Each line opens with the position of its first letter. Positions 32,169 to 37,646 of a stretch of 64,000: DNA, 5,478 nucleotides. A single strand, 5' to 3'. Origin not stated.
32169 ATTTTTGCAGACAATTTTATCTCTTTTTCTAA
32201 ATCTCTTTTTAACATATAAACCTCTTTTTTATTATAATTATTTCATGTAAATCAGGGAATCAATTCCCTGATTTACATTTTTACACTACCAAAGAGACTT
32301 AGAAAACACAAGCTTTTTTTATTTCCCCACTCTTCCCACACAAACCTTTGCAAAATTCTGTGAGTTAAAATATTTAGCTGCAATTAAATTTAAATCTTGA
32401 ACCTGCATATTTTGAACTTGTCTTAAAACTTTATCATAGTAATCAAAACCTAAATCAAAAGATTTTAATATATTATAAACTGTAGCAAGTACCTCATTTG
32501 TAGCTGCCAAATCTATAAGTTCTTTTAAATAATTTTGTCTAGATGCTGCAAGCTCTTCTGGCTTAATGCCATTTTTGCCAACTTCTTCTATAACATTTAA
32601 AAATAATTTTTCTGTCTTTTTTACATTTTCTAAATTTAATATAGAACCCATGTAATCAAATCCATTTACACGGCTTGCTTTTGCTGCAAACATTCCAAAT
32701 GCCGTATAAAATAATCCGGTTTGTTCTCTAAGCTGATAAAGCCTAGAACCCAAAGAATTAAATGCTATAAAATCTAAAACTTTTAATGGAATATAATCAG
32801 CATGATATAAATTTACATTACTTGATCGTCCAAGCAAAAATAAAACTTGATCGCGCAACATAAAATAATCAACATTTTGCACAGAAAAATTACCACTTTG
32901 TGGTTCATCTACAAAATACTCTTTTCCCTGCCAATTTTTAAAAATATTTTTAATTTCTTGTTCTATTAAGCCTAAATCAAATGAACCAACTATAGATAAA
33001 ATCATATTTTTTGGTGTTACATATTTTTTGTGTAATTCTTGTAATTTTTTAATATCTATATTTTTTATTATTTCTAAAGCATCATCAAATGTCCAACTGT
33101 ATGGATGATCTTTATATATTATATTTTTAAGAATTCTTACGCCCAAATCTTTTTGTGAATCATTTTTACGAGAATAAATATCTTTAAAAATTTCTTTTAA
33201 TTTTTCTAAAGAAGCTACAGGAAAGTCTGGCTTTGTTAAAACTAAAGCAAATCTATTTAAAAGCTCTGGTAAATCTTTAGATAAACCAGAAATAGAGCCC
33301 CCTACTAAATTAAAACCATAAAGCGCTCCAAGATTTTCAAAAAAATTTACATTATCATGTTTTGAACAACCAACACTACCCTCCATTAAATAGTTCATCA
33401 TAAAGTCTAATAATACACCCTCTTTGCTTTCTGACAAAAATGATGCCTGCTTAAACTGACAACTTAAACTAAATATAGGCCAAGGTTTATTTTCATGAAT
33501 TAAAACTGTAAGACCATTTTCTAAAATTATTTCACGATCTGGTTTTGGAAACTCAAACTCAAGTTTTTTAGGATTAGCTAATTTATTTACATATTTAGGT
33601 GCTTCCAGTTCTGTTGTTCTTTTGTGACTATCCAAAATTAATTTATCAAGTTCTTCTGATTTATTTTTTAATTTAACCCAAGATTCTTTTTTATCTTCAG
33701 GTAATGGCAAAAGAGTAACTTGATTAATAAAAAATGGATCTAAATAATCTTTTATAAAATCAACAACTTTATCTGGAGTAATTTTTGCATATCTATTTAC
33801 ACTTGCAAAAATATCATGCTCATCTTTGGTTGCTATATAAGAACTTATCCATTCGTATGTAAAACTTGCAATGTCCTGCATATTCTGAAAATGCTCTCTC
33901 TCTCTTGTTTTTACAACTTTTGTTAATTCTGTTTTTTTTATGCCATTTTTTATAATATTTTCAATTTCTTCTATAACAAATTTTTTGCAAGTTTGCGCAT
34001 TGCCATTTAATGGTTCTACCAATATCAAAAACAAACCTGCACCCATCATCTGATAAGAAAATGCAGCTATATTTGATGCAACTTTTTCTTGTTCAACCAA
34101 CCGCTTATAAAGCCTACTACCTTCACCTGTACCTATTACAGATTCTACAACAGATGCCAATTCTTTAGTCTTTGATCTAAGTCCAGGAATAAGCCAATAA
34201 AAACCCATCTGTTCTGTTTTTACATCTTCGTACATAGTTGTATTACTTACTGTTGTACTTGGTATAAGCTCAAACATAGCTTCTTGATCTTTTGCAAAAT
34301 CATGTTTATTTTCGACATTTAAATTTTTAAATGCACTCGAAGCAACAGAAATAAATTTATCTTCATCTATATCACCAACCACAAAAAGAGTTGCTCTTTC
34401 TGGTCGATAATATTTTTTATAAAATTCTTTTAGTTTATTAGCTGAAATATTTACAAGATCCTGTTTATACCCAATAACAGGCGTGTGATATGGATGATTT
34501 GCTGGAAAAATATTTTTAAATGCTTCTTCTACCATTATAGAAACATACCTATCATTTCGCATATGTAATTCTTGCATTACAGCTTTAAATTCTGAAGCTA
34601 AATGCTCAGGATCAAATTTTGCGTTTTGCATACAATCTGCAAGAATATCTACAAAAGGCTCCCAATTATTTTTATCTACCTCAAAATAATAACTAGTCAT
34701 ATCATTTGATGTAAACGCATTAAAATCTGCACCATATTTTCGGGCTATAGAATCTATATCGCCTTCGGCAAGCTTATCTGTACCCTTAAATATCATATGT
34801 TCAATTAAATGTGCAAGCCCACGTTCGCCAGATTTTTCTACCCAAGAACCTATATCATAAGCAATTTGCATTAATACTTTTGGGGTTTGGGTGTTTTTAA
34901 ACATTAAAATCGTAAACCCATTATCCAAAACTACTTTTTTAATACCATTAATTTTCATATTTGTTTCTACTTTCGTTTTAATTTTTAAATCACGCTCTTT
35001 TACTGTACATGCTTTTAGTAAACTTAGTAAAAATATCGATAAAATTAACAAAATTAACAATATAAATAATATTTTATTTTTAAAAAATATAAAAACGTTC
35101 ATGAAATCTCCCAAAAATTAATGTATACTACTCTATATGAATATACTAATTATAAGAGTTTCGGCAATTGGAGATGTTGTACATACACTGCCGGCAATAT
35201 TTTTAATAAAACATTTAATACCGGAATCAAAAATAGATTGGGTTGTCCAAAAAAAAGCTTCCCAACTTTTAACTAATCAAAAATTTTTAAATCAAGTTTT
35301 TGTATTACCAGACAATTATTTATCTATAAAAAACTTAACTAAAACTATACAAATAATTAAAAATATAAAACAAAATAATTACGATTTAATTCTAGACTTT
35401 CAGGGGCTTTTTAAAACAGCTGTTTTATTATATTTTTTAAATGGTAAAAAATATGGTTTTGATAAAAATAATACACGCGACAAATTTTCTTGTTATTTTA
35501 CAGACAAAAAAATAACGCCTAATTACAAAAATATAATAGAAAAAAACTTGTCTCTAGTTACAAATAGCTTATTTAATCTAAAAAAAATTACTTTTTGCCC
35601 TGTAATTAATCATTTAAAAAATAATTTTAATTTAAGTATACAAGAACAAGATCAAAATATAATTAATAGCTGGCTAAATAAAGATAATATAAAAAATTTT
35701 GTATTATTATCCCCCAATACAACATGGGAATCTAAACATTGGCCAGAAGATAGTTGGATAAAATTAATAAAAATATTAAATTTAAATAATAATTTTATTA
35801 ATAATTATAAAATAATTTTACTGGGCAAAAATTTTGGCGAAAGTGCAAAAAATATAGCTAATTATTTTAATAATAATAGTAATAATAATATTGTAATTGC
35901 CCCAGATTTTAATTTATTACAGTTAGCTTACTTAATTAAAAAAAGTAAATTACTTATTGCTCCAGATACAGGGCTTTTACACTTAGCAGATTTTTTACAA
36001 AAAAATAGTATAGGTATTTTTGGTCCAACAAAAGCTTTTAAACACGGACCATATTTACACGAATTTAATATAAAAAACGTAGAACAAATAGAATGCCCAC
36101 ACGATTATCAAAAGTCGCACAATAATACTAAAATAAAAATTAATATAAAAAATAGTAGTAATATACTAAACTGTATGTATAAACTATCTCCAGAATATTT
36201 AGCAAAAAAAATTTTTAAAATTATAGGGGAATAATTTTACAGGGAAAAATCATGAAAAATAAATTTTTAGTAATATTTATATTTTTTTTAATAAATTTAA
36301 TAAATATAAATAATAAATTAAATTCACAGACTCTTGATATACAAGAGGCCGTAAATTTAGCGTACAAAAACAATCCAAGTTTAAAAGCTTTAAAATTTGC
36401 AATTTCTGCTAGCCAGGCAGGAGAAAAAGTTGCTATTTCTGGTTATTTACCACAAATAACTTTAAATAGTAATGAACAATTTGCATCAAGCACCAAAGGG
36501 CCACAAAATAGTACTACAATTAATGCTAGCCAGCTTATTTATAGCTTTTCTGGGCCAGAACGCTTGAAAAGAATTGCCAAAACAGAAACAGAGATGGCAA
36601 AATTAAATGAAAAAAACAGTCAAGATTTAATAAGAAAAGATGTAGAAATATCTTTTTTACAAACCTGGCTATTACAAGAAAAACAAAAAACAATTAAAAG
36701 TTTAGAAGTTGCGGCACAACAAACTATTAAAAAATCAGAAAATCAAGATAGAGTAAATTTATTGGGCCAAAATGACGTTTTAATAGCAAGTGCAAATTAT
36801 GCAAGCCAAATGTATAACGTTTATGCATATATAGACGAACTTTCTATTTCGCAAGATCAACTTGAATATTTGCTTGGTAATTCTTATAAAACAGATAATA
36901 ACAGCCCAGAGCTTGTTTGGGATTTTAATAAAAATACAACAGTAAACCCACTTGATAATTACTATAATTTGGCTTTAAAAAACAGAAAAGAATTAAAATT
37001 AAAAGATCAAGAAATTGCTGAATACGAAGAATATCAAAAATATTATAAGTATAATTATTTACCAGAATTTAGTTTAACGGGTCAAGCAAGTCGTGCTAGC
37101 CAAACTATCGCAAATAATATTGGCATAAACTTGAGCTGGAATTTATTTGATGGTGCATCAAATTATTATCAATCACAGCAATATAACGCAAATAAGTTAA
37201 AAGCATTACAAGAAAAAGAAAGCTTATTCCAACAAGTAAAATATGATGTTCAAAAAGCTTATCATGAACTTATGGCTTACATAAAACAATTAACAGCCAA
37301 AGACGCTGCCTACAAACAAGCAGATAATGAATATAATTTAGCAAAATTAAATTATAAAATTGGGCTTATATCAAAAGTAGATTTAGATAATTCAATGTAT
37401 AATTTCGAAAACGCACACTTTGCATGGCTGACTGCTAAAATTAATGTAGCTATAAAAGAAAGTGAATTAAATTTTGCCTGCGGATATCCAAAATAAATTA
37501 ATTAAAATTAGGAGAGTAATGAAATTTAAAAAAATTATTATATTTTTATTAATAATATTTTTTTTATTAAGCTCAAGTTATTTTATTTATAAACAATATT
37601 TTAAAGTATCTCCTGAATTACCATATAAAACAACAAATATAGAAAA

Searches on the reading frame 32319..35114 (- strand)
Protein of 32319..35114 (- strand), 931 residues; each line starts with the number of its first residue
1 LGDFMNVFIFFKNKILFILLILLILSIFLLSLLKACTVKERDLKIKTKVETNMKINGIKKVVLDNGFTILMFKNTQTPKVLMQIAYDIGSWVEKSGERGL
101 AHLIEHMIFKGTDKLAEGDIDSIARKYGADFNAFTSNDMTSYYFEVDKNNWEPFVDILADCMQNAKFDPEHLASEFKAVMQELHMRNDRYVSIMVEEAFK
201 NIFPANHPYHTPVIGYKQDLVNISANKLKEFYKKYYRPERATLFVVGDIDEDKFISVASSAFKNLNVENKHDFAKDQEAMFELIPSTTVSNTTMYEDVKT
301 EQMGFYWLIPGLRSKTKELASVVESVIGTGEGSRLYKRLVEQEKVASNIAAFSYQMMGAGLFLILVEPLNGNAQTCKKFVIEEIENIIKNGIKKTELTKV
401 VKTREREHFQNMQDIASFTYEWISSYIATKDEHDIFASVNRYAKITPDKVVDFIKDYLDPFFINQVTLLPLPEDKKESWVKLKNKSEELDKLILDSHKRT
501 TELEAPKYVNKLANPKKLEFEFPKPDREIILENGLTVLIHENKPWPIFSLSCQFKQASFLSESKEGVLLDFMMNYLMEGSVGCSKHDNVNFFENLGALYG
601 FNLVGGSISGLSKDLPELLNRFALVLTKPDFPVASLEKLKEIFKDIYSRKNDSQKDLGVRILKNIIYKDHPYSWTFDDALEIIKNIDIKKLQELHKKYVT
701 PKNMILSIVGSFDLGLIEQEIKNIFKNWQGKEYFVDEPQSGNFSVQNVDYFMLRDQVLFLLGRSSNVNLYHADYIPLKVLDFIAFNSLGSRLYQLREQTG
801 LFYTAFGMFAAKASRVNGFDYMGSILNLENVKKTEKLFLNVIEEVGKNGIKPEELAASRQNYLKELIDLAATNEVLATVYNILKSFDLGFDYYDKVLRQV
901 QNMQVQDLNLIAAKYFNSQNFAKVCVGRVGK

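Call 13: search_protein_families(library=pfam, proteins=[window:32319-35114:-], max_evalue=0.00001)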
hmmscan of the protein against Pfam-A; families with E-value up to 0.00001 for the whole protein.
window:32319-35114:- (931 aa): 2 families
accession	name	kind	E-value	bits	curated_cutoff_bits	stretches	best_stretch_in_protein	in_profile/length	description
PF05193.26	Peptidase_M16_C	-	1.3e-48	165.7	23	2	222-402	1-179/181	Peptidase M16 inactive domain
PF00675.25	Peptidase_M16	-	2.3e-30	105.9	22.3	1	72-211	5-143/149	Insulinase (Peptidase family M16)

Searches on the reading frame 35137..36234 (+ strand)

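Call 14: search_protein_families(library=pfam, proteins=[window:35137-36234:+], max_evalue=0.00001)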
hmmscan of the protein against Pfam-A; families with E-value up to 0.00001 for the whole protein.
window:35137-36234:+ (365 aa): 1 family
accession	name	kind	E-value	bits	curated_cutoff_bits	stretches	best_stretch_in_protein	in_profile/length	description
PF01075.23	Glyco_transf_9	-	4.3e-37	128.2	22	1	72-332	3-245/247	Glycosyltransferase family 9 (heptosyltransferase)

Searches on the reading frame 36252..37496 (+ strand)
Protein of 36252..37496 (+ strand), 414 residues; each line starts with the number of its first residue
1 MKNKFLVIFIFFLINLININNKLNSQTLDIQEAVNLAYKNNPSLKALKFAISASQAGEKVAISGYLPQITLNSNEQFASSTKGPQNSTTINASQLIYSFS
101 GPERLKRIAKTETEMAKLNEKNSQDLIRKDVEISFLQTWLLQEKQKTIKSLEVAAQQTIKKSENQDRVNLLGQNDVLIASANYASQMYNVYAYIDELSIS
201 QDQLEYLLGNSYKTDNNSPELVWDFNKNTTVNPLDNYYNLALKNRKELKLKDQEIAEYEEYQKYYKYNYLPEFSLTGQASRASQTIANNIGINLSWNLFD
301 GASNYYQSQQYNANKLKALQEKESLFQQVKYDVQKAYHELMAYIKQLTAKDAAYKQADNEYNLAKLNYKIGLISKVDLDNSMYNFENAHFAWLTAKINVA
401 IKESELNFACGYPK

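Call 14: search_protein_families(library=pfam, proteins=[window:36252-37496:+], max_evalue=0.00001)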
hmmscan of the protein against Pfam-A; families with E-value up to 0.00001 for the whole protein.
window:36252-37496:+ (414 aa): 1 family
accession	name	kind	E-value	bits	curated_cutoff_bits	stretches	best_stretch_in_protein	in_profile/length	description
PF02321.23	OEP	-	1.2e-45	156.1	22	2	234-409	1-185/187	Outer membrane efflux protein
